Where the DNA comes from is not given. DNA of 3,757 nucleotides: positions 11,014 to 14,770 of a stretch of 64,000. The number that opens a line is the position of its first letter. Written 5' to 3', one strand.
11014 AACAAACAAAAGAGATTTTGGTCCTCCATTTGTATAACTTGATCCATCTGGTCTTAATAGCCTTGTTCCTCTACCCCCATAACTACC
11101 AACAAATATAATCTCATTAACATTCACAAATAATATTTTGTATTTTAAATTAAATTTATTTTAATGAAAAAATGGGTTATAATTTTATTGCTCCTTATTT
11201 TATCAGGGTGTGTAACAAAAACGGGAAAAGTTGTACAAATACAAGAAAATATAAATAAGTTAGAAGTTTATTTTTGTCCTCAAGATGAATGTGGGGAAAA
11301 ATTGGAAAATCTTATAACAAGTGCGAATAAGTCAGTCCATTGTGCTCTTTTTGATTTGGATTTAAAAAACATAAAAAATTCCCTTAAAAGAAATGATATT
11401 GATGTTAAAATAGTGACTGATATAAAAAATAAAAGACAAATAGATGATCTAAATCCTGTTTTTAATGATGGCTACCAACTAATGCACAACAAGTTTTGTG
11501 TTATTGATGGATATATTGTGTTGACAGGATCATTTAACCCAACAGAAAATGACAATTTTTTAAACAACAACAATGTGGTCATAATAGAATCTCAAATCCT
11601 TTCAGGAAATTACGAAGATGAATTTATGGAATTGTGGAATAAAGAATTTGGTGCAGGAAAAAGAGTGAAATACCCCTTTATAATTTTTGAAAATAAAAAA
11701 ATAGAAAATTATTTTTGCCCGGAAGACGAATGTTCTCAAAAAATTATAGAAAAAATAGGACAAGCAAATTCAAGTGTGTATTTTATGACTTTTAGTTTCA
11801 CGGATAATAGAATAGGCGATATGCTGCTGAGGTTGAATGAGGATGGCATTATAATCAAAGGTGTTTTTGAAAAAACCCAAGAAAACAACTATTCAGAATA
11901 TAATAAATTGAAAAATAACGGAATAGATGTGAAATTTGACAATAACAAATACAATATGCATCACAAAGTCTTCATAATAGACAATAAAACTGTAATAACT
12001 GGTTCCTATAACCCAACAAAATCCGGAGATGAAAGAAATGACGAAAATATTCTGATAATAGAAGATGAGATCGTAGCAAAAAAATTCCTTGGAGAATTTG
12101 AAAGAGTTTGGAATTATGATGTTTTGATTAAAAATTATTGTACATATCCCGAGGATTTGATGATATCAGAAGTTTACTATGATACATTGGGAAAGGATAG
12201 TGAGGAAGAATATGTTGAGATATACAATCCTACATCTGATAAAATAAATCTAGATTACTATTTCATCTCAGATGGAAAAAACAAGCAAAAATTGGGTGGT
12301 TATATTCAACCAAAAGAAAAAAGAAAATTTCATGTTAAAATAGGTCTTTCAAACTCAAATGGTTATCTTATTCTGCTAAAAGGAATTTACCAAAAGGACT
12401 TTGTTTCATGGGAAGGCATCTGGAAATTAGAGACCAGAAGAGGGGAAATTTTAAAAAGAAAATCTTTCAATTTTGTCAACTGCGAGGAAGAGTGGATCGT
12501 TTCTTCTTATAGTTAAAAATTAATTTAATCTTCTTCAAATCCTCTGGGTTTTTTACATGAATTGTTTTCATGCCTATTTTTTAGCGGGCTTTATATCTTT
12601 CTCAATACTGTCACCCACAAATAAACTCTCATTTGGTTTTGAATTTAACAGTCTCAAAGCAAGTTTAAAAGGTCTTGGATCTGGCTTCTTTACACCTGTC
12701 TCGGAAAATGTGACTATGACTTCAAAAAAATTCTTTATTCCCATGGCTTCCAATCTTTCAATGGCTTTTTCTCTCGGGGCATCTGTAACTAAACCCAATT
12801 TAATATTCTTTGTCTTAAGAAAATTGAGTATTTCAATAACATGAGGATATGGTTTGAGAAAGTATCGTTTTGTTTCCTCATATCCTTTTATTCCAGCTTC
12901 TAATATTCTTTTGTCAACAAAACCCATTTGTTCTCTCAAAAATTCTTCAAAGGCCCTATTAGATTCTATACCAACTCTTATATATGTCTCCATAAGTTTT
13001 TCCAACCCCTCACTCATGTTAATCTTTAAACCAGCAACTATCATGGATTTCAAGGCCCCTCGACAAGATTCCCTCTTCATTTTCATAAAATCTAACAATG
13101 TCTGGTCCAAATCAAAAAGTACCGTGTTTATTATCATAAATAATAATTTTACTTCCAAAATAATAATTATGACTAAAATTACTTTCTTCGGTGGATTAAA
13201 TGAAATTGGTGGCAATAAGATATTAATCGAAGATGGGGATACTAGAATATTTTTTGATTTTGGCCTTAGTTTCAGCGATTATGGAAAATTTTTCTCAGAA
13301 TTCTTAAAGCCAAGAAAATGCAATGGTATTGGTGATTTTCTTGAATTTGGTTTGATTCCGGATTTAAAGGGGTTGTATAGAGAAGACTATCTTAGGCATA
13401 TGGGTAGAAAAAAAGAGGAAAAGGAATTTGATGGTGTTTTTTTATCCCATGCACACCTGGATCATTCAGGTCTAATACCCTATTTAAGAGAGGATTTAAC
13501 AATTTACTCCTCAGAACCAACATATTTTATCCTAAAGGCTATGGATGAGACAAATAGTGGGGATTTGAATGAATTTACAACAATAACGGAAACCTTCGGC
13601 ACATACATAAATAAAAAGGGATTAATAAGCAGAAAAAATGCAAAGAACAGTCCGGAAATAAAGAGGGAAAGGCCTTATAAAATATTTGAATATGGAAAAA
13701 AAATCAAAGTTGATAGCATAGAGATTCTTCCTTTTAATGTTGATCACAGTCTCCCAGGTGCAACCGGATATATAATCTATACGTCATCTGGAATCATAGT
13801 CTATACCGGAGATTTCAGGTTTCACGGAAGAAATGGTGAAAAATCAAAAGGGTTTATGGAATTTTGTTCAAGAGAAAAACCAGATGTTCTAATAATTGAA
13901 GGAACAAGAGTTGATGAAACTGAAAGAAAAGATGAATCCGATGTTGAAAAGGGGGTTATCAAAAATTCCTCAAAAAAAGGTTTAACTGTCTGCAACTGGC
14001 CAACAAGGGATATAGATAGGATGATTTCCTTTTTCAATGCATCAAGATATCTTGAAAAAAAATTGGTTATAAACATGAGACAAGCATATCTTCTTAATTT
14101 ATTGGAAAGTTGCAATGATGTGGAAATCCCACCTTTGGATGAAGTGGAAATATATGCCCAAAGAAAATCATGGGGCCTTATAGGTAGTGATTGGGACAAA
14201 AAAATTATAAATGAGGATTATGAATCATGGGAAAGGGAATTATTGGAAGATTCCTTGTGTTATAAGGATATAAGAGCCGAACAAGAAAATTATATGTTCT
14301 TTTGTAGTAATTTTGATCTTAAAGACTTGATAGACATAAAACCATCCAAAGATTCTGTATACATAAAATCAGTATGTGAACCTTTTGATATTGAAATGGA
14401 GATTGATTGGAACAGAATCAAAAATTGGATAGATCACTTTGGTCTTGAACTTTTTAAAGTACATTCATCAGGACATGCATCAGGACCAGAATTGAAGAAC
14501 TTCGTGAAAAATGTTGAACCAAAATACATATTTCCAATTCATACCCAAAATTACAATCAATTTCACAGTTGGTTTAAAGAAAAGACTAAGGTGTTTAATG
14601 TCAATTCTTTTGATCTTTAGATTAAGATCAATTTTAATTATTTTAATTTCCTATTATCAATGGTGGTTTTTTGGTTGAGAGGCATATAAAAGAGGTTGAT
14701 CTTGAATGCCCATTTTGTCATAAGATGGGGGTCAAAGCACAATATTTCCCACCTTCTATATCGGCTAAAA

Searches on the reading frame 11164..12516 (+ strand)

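Call 33: search_protein_families(library=pfam, proteins=[window:11164-12516:+], max_evalue=0.001)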
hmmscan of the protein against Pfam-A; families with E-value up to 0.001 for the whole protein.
window:11164-12516:+ (450 aa): 4 families
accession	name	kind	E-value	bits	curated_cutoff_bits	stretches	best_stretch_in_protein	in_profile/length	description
PF13091.12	PLDc_2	-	6.5e-39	133.2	27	2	194-316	1-132/132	PLD-like domain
PF00932.25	LTD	-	1.2e-08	35.7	34.3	1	330-386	6-64/109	Lamin Tail Domain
PF00614.28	PLDc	-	3.4e-07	30.4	21.9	0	107-125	5-23/28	Phospholipase D Active site motif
PF07894.18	SACK1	-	5.6e-06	26.5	21.4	0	107-159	219-270/274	Scaffolding anchor of CK1 domain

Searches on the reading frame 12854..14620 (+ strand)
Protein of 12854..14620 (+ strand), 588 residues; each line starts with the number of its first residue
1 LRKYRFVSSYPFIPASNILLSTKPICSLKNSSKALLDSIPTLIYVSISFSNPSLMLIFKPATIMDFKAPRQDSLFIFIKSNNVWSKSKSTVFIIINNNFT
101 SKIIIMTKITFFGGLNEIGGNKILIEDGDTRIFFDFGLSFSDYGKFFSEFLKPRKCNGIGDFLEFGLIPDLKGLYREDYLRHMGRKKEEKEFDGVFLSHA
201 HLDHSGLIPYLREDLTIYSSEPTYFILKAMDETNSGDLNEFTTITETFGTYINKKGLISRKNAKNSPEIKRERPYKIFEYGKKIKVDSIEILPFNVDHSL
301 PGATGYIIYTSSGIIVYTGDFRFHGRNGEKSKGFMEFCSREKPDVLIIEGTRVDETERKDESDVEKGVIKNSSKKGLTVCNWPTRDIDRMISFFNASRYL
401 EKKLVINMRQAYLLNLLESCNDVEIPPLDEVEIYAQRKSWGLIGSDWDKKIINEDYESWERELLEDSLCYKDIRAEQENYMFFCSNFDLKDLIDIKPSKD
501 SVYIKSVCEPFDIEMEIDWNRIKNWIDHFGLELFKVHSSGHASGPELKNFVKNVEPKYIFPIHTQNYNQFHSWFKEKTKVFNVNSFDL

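Call 33: search_protein_families(library=pfam, proteins=[window:12854-14620:+], max_evalue=0.001)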
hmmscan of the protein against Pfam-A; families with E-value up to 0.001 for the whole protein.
window:12854-14620:+ (588 aa): 3 families
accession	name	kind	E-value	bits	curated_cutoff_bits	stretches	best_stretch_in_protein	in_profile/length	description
PF12706.13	Lactamase_B_2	-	1.7e-08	34.8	27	1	185-359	23-173/200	Beta-lactamase superfamily domain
PF00753.33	Lactamase_B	-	4.3e-07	30.5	22.7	1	186-332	38-161/196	Metallo-beta-lactamase superfamily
PF07521.17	RMMBL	-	4.7e-07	30.2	21.6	1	534-565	9-41/63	Zn-dependent metallo-hydrolase RNA specificity domain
